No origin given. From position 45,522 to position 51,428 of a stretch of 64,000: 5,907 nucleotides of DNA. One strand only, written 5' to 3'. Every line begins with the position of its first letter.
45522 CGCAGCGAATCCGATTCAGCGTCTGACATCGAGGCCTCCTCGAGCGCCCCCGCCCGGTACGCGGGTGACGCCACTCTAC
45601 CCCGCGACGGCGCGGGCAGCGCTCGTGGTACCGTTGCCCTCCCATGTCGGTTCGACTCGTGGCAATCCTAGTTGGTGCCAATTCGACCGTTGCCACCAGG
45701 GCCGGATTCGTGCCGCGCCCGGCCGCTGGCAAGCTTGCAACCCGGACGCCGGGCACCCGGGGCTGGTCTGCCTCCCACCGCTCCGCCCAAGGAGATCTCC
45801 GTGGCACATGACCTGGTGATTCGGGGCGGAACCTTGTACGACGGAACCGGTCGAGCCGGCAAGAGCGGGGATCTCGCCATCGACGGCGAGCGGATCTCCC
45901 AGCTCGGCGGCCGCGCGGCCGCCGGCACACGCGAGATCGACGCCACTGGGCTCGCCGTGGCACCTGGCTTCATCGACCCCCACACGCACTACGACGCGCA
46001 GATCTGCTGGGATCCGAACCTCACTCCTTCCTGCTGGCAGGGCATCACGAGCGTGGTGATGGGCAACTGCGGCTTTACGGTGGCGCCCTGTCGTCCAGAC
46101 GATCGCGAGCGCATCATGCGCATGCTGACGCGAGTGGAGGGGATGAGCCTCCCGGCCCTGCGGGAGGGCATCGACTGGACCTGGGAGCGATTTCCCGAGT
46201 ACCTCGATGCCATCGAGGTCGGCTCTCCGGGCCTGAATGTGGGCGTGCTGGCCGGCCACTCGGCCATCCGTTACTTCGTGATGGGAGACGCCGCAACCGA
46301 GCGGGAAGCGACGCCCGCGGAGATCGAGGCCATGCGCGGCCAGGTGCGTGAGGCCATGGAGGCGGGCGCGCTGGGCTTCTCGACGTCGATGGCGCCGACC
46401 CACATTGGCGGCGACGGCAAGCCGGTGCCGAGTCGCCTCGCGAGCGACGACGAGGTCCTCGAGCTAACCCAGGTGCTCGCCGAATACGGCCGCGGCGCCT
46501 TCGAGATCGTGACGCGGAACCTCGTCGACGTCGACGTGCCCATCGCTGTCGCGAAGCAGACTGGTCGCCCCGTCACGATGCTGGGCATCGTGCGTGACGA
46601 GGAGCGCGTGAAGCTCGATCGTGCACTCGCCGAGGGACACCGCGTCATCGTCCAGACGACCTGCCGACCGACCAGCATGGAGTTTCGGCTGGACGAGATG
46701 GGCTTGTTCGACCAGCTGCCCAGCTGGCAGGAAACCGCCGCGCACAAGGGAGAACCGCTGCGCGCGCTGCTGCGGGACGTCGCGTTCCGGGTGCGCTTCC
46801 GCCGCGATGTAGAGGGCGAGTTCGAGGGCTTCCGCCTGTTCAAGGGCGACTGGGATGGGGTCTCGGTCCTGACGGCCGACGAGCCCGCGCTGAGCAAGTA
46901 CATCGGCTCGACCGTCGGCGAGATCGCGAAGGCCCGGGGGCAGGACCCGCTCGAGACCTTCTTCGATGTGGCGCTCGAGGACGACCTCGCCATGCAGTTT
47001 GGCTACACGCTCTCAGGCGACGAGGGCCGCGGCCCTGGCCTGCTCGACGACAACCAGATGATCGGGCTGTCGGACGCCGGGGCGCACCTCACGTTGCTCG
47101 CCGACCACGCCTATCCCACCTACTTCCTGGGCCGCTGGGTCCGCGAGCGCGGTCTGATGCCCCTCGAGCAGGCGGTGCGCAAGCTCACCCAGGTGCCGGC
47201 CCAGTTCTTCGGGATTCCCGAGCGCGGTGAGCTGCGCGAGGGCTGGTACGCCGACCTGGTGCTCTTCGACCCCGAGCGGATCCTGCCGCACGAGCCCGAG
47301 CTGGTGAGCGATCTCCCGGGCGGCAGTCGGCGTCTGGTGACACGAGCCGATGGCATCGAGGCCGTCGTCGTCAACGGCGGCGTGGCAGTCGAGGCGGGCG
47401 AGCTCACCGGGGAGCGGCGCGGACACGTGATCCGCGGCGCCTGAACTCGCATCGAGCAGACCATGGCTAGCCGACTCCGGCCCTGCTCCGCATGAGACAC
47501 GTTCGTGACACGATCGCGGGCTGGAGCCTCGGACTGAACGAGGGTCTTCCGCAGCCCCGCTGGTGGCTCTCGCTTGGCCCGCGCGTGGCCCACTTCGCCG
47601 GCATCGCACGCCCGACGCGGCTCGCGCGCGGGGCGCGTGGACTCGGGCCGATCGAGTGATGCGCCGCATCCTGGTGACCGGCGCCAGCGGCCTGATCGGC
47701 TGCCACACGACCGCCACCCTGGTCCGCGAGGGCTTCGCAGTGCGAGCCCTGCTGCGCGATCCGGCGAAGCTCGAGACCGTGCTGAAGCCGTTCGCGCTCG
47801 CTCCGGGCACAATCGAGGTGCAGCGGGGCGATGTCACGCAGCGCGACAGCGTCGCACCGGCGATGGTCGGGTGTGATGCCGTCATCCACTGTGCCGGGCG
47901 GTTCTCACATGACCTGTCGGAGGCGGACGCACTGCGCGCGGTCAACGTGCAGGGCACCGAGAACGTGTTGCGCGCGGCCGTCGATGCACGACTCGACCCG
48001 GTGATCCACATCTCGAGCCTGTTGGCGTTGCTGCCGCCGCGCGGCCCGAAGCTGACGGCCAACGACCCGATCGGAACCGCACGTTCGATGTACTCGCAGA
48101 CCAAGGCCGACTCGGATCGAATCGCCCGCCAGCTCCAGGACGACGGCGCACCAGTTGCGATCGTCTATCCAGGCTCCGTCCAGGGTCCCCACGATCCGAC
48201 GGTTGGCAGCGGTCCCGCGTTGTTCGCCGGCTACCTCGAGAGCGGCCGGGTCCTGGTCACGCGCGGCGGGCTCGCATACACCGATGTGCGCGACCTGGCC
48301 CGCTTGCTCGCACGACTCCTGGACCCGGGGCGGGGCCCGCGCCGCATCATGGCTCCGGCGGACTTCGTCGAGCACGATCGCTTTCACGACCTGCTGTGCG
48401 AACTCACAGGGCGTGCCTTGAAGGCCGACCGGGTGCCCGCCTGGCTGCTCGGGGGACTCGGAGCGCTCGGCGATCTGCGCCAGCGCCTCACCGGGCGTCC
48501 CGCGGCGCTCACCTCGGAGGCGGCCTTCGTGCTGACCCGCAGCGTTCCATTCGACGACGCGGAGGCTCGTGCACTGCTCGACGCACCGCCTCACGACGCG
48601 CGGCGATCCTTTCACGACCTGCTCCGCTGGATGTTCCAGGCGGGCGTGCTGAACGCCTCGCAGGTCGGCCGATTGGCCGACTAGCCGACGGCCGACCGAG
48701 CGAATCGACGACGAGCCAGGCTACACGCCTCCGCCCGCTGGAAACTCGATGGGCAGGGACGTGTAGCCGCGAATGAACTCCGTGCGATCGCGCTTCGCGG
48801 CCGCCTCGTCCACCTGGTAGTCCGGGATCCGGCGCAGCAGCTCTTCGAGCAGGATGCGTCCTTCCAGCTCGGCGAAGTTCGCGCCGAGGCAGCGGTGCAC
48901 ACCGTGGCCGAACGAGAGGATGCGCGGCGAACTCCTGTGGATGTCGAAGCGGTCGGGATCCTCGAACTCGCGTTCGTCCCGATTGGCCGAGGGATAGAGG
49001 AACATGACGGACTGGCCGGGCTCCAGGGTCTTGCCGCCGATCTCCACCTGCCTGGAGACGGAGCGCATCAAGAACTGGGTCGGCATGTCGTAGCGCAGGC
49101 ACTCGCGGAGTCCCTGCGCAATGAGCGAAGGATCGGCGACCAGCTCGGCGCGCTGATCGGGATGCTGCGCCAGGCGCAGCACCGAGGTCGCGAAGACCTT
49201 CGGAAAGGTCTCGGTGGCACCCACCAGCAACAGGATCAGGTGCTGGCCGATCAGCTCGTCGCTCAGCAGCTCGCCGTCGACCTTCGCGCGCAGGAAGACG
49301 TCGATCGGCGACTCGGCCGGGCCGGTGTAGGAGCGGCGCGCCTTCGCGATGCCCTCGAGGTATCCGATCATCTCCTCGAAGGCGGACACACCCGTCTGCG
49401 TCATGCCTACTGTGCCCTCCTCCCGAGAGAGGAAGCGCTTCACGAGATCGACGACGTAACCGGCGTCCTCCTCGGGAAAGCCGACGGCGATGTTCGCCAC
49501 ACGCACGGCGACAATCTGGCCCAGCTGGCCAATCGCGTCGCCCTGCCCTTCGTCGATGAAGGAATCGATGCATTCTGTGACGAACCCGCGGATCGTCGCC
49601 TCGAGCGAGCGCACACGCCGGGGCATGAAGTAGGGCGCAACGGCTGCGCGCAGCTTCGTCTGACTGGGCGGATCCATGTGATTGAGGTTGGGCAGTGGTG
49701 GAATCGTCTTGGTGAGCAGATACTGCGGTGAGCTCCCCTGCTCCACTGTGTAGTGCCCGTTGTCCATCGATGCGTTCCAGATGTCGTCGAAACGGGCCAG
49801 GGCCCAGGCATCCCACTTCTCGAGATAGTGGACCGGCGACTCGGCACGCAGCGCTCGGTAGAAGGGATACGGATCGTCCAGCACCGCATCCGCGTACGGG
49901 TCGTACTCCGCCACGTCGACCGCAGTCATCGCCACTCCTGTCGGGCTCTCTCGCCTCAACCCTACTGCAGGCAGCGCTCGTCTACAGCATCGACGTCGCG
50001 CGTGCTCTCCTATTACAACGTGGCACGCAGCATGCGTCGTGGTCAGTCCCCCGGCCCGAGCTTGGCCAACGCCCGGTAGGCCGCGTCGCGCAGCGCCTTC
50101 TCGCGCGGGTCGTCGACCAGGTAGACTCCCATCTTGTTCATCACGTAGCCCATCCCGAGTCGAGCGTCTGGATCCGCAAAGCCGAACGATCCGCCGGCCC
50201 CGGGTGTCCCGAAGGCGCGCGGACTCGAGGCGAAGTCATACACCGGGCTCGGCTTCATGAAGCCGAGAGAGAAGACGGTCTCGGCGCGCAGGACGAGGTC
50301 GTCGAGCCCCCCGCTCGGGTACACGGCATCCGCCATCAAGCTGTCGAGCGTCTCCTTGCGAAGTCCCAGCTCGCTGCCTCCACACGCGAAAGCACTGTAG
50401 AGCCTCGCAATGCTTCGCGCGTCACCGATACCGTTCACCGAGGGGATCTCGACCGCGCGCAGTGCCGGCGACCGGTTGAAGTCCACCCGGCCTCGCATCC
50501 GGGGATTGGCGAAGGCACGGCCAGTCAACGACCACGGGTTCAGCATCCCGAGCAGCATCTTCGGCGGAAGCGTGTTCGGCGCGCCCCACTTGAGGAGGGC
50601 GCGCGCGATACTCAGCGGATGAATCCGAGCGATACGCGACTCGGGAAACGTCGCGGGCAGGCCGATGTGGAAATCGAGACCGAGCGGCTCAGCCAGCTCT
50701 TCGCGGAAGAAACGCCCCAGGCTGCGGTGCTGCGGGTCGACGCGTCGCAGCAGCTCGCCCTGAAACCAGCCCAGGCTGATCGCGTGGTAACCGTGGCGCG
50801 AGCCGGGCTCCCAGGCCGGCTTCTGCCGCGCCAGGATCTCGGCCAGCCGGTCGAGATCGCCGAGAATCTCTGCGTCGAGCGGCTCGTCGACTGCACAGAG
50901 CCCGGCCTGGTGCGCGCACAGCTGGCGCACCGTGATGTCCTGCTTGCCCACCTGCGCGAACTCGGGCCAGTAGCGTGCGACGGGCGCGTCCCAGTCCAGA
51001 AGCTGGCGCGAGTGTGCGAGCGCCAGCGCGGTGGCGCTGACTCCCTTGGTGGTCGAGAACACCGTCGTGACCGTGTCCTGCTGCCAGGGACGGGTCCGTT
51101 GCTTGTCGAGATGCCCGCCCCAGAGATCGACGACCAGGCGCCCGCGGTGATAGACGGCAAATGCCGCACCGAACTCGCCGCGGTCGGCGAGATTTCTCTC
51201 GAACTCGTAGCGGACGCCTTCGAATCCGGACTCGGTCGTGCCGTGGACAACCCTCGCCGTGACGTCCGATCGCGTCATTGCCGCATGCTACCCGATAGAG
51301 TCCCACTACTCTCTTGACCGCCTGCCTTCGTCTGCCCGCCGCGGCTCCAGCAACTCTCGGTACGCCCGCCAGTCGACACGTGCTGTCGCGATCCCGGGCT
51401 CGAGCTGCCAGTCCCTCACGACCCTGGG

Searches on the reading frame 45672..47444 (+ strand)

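Call 7: search_protein_families(library=pfam, proteins=[window:45672-47444:+], max_evalue=0.001)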
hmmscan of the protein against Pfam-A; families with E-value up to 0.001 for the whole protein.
window:45672-47444:+ (590 aa): 2 families
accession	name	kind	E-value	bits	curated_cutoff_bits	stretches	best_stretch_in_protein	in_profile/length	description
PF07969.17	Amidohydro_3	-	5.4e-41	142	29.7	1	87-571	1-470/472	Amidohydrolase family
PF01979.26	Amidohydro_1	-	4.6e-13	49.6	25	1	467-552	249-334/345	Amidohydrolase family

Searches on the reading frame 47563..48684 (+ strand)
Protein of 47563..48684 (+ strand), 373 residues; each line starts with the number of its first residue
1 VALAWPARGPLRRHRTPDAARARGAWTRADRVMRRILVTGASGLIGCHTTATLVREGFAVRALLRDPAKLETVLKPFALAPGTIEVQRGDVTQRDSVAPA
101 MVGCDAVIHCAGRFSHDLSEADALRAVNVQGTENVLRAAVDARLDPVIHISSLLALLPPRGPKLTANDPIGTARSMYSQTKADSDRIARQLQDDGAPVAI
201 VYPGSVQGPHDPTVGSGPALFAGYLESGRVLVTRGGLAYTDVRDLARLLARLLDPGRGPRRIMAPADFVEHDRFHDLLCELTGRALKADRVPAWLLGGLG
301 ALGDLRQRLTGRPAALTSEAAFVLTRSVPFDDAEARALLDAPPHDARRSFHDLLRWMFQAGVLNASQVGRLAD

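Call 7: search_protein_families(library=pfam, proteins=[window:47563-48684:+], max_evalue=0.001)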
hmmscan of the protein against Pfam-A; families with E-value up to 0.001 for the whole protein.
window:47563-48684:+ (373 aa): 10 families
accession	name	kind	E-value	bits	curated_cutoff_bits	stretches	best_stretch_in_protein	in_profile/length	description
PF01370.27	Epimerase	-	3.7e-24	85.9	20.9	1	36-255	1-227/240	NAD dependent epimerase/dehydratase family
PF13460.12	NAD_binding_10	-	2.8e-17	63.6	27.2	1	40-207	1-147/184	NAD(P)H-binding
PF07993.18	NAD_binding_4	-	1e-13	51.5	20.1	1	38-216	1-215/258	Male sterility protein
PF01073.25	3Beta_HSD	-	1.8e-13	50.6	22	1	37-181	1-150/280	3-beta hydroxysteroid dehydrogenase/isomerase family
PF00106.31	adh_short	-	3.5e-09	36.9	26.6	1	36-205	3-181/195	short chain dehydrogenase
PF16363.11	GDP_Man_Dehyd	-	5.6e-09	36.3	27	1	37-193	1-169/332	GDP-mannose 4,6 dehydratase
PF05368.20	NmrA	-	2.3e-08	34.4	27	1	35-119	4-85/298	NmrA-like family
PF02719.21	Polysacc_synt_2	-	2.6e-07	30.6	20.2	1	36-152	1-128/293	Polysaccharide biosynthesis protein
PF04321.23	RmlD_sub_bind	-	3.2e-07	30.1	27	1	35-152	2-101/287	RmlD substrate binding domain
PF08659.16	KR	-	5.9e-05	23.5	22.6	1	36-157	3-141/180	KR domain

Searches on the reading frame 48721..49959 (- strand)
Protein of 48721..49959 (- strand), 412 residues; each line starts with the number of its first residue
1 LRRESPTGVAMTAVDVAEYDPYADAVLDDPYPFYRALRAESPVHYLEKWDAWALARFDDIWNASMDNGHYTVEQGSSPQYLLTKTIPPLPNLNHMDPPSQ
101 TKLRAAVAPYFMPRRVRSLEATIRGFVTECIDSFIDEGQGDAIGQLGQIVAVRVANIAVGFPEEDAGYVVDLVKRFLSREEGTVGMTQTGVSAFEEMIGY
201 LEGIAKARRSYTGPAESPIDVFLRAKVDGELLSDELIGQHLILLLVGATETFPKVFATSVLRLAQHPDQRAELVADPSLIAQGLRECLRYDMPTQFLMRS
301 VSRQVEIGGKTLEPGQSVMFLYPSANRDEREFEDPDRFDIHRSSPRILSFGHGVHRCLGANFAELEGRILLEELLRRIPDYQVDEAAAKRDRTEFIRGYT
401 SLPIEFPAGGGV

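Call 7: search_protein_families(library=pfam, proteins=[window:48721-49959:-], max_evalue=0.001)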
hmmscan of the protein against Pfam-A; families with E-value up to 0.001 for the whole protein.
window:48721-49959:- (412 aa): 1 family
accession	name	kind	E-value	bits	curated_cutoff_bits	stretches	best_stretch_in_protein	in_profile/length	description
PF00067.27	p450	-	4.7e-22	78.8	22.8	1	284-377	328-431/462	Cytochrome P450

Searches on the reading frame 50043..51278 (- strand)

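Call 7: search_protein_families(library=pfam, proteins=[window:50043-51278:-], max_evalue=0.001)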
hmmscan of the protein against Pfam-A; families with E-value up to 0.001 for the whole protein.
window:50043-51278:- (411 aa): 1 family
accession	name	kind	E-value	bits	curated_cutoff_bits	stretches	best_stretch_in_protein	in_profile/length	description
PF00144.29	Beta-lactamase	-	1.3e-61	209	27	1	28-395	7-325/329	Beta-lactamase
